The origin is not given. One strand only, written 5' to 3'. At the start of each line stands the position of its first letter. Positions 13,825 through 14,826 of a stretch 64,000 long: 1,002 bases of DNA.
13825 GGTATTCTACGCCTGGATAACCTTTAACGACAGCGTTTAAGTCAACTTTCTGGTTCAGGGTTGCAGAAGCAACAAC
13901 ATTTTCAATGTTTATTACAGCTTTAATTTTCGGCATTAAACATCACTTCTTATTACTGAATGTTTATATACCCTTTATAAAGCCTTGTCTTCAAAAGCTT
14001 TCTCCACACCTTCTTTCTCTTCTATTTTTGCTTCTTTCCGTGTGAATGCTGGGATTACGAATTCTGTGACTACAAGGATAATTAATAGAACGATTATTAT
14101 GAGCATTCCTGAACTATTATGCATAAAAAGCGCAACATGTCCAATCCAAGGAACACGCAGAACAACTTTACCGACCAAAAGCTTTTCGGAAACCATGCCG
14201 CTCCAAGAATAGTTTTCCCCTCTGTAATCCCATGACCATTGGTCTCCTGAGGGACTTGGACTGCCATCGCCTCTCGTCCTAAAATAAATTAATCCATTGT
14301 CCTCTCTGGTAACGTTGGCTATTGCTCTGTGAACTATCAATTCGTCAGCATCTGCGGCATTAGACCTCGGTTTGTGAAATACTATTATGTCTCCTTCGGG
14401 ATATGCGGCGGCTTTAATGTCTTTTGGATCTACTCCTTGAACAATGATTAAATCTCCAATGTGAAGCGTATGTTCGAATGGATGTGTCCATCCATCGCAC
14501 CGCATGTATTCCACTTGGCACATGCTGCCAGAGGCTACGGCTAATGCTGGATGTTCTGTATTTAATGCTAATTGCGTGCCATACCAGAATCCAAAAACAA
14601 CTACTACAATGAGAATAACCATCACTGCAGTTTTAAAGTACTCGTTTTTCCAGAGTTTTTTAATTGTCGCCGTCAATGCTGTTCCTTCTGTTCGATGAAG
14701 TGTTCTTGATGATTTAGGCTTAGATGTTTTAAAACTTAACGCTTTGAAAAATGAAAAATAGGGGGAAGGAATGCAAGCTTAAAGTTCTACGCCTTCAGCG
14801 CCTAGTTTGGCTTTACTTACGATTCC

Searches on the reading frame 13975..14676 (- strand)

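Call 32: search_protein_families(library=pfam, proteins=[window:13975-14676:-], max_evalue=0.01)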
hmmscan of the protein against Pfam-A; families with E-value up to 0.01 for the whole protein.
window:13975-14676:- (233 aa): 1 family
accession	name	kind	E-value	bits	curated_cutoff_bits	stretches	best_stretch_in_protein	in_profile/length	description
PF10502.14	Peptidase_S26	-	0.002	18.5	22.9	0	65-117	31-76/168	Signal peptidase, peptidase S26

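Call 42: search_protein_families(library=ncbifam, proteins=[window:13975-14676:-], max_evalue=1)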
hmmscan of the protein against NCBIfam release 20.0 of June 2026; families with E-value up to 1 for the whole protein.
window:13975-14676:- (233 aa): 7 families
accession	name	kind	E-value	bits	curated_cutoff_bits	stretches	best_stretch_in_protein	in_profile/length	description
TIGR02228.1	sigpep_I_arch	equivalog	2.7e-14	53.3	51.85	2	69-205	43-153/158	signal peptidase I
NF046067.1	SigPepSipWBacil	equivalog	5.1e-08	32.7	190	1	68-221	49-177/189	signal peptidase I SipW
TIGR02227.1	sigpep_I_bact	equivalog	0.0012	18.8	47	1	68-119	31-75/162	signal peptidase I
NF005684.0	PRK07482.1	subfamily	0.0021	16.7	687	1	48-123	379-456/464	hypothetical protein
TIGR04570.1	mollicut_2TM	hypoth_equivalog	0.19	12.1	50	1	162-211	7-52/87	TIGR04570 family membrane protein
TIGR01195.1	oadG_fam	subfamily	0.22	12.1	36.05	1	189-223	13-49/84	sodium pump decarboxylases, gamma subunit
NF040999.1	pilin_ComGC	equivalog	0.24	11.6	75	1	194-221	10-37/84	competence type IV pilus major pilin ComGC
